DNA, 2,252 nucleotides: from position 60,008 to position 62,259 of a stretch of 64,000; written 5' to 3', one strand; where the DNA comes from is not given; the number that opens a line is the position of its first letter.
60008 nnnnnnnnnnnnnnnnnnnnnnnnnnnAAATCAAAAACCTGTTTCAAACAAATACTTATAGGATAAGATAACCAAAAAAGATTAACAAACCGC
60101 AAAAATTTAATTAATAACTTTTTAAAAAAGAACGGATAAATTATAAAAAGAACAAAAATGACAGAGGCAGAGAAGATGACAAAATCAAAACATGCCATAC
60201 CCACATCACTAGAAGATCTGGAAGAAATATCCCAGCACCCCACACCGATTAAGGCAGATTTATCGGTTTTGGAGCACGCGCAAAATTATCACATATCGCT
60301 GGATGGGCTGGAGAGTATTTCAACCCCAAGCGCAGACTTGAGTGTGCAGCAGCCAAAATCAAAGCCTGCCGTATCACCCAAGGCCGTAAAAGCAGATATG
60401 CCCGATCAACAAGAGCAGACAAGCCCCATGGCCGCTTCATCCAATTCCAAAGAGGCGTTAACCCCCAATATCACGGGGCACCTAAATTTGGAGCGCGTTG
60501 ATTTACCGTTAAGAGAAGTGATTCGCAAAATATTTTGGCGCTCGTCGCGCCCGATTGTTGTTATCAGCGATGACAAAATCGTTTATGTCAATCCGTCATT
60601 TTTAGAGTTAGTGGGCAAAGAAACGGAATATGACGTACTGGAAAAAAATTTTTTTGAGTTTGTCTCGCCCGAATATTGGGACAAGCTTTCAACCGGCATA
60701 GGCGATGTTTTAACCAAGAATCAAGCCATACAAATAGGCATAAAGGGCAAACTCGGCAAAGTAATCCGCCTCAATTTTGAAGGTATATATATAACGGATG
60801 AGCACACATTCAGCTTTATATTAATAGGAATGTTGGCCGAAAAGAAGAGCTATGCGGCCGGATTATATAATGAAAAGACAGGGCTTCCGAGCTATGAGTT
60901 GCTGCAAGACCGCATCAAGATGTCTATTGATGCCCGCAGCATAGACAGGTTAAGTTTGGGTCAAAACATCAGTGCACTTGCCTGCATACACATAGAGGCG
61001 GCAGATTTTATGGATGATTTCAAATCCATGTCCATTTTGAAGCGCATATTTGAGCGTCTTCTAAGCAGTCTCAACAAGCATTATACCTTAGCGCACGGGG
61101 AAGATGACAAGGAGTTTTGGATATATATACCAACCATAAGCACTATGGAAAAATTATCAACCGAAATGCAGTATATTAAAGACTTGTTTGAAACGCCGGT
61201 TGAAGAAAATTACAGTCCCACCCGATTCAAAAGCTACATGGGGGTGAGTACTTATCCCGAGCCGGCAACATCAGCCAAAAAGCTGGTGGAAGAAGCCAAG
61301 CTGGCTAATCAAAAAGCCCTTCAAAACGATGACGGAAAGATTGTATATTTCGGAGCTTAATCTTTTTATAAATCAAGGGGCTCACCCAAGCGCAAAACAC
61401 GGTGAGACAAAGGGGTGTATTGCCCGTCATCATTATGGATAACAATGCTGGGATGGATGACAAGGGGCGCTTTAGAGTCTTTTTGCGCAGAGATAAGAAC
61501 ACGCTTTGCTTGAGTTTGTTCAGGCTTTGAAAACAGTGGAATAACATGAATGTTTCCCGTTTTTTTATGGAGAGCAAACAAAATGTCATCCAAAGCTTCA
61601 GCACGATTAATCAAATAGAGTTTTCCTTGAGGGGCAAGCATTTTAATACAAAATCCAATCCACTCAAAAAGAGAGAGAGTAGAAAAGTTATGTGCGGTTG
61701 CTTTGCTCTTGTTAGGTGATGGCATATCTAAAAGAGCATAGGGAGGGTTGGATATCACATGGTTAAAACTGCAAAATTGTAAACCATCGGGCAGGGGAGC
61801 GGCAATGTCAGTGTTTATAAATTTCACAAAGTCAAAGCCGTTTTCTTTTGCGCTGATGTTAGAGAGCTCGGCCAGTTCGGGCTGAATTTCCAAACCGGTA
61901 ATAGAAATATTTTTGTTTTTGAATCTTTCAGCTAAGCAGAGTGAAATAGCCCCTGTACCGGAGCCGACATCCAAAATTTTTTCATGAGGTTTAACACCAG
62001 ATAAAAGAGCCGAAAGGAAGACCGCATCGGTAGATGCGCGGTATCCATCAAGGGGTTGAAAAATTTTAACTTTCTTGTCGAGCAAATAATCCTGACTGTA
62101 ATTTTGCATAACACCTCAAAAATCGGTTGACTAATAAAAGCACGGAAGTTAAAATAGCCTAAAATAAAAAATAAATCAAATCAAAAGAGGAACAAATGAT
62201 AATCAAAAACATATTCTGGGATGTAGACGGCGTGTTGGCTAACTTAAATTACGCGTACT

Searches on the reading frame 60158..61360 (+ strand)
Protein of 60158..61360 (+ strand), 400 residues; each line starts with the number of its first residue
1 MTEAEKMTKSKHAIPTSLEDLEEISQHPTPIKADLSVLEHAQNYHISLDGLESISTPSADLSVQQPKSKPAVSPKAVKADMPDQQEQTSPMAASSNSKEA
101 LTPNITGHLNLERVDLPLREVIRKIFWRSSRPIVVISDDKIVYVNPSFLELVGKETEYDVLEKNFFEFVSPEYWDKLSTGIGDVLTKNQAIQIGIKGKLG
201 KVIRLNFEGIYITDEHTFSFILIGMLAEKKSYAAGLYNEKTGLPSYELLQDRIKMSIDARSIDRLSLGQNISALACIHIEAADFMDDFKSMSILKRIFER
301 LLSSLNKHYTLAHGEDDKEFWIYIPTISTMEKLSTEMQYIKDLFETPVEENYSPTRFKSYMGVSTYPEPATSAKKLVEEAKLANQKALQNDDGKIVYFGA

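Call 3: search_protein_families(library=pfam, proteins=[window:60158-61360:+], max_evalue=1)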
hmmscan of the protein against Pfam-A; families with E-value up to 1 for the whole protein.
window:60158-61360:+ (400 aa): 6 families
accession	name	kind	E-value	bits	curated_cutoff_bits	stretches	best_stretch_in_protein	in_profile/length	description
PF00989.32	PAS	-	0.0004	20.8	22.6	1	124-216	5-100/113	PAS fold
PF13188.13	PAS_8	-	0.00064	20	21.8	1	132-164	13-42/65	PAS domain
PF13426.13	PAS_9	-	0.00072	20.2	27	1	132-173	3-41/103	PAS domain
PF08447.18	PAS_3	-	0.001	19.7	25.6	1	141-215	1-78/89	PAS fold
PF24715.1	YxiF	-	0.37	11.2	25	1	276-308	9-41/140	YxiF protein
PF10152.14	CCDC53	-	0.74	10.7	24.6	1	20-99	22-98/147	Subunit CCDC53 of WASH complex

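Call 4: search_protein_families(library=ncbifam, proteins=[window:60158-61360:+], max_evalue=1)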
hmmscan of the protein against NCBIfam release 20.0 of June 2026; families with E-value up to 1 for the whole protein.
window:60158-61360:+ (400 aa): 4 families
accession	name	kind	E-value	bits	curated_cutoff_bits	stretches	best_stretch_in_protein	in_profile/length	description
NF047874.1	MASE3_PAS_HK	subfamily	1e-09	37.7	560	1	120-223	265-372/655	MASE3 domain-containing sensor histidine kinase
NF045675.1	PhdiestaseDibA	equivalog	1.3e-07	30.4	980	1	237-389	205-355/623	phosphodiesterase DibA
TIGR00229.1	sensory_box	domain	3e-06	27.4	22.9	1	123-206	8-94/126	PAS domain S-box protein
NF052458.1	PhdiestGepA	equivalog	0.0025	16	1200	1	286-387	469-568/840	phosphodiesterase GepA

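Call 59: search_protein_families(library=padloc, proteins=[window:60158-61360:+], max_evalue=0.01)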
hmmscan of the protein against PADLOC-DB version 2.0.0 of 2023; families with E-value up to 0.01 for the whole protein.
window:60158-61360:+ (400 aa): 0 families

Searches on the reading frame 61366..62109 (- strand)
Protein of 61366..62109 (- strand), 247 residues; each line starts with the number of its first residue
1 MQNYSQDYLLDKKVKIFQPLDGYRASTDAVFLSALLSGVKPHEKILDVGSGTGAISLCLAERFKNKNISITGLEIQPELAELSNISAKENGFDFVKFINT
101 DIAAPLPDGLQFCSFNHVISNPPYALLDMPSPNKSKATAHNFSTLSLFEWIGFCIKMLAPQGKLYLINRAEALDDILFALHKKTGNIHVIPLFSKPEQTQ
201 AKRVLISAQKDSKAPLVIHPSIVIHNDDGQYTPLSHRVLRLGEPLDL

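Call 16: search_protein_families(library=pfam, proteins=[window:61366-62109:-], max_evalue=0.01)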
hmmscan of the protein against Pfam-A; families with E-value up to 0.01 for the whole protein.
window:61366-62109:- (247 aa): 15 families
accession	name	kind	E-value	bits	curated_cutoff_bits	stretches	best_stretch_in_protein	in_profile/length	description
PF13847.12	Methyltransf_31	-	1.1e-12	48.4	27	1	41-136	3-92/145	Methyltransferase domain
PF05175.20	MTS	-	3.9e-10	40.1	23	1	34-125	26-109/170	Methyltransferase small domain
PF13649.12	Methyltransf_25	-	5.3e-08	33.9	27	1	45-121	1-71/97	Methyltransferase domain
PF08241.18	Methyltransf_11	-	1.4e-06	29.3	21.2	1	46-121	1-67/95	Methyltransferase domain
PF01135.25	PCMT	-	1.5e-06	28.6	20.3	1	34-101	67-132/210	Protein-L-isoaspartate(D-aspartate) O-methyltransferase (PCMT)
PF07669.17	Eco57I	-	2.7e-05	24.7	25.3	1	56-169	19-135/171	Eco57I restriction-modification methylase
PF13679.12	Methyltransf_32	-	4.9e-05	23.8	27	1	40-181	24-109/143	Methyltransferase domain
PF08242.18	Methyltransf_12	-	9.5e-05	23.5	30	1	46-121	1-72/98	Methyltransferase domain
PF02384.22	N6_Mtase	-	0.00019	21.3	20.4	1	38-168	43-183/311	N-6 DNA Methylase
PF01209.24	Ubie_methyltran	-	0.00044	20.1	20.1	1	37-101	43-106/233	ubiE/COQ5 methyltransferase family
PF00398.26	RrnaAD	-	0.00065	19.3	24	1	39-101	28-84/263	Ribosomal RNA adenine dimethylase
PF10294.15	Methyltransf_16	-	0.00077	19.7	21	1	42-89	47-93/174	Lysine methyltransferase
PF13489.12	Methyltransf_23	-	0.0042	17.3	27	1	40-164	21-114/164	Methyltransferase domain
PF01728.25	FtsJ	-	0.0084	16.5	24.1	1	39-107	19-80/181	FtsJ-like methyltransferase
PF01170.24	UPF0020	-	0.0089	16.2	22.3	0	58-124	67-131/197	RMKL-like, methyltransferase domain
